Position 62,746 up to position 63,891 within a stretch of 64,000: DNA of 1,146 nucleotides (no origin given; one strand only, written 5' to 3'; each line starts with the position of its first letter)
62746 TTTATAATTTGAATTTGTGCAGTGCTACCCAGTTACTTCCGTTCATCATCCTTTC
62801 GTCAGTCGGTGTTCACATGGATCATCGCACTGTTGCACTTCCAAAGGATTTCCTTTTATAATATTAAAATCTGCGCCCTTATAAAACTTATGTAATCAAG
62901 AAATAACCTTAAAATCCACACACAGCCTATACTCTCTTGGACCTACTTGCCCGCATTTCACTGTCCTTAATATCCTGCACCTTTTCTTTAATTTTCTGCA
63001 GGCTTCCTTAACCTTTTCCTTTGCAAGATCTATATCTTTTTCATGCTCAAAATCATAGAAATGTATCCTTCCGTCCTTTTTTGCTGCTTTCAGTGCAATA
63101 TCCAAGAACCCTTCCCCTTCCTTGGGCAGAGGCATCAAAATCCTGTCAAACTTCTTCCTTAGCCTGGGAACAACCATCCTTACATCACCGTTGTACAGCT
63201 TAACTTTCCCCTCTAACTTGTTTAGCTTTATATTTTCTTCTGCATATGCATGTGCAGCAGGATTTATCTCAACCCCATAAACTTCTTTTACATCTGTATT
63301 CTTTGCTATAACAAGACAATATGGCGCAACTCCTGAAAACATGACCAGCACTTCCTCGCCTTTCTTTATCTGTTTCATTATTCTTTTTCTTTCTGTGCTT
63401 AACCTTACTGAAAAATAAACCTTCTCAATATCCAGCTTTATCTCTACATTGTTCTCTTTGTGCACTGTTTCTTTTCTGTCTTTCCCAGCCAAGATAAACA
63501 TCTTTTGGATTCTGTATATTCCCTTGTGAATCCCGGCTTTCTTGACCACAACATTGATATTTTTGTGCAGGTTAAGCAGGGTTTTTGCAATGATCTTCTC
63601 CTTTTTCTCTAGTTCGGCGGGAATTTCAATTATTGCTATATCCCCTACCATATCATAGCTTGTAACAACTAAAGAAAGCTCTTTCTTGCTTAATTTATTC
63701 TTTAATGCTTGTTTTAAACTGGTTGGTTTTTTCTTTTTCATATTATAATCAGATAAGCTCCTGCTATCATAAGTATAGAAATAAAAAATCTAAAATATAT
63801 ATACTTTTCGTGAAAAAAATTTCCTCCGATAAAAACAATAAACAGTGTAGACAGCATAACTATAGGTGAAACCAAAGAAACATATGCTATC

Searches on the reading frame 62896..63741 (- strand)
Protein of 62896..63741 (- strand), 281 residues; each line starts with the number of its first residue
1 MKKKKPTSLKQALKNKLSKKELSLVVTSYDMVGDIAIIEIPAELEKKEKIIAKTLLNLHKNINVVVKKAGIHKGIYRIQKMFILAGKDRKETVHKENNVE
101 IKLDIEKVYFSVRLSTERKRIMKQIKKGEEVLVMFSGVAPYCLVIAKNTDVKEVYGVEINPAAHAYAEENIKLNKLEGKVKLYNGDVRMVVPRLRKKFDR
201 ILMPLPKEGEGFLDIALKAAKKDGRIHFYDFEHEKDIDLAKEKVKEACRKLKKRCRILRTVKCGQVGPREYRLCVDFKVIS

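Call 72: find_encoding_contigs(protein=window:62896-63741:-, flank=10000, max_places=2)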
Protein window:62896-63741:- (281 aa): 1 contig read that carries it; 1 place shown.
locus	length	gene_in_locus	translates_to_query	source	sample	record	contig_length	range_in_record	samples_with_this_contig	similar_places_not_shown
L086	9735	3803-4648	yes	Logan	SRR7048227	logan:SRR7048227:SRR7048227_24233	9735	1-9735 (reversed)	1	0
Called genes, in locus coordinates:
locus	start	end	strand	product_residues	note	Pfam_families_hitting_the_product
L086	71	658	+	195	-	PF02778:tRNA_int_endo_N, PF01974:tRNA_int_endo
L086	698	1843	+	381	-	-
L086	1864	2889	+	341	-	PF00752:XPG_N, PF00867:XPG_I, PF01367:5_3_exonuc (faint)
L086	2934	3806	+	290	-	PF00892:EamA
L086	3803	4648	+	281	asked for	PF25133:TYW2_N_2, PF02475:TRM5-TYW2_MTfase, PF13847:Methyltransf_31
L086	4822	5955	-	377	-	PF16450:Prot_ATP_ID_OB_C (weak), PF07724:AAA_2 (weak), PF13191:AAA_16 (faint), PF13401:AAA_22 (faint), PF00004:AAA, PF07728:AAA_5 (weak), PF17862:AAA_lid_3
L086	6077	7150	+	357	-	PF02073:Peptidase_M29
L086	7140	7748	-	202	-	PF00702:Hydrolase, PF13419:HAD_2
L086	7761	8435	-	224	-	PF00557:Peptidase_M24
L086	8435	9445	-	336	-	PF00579:tRNA-synt_1b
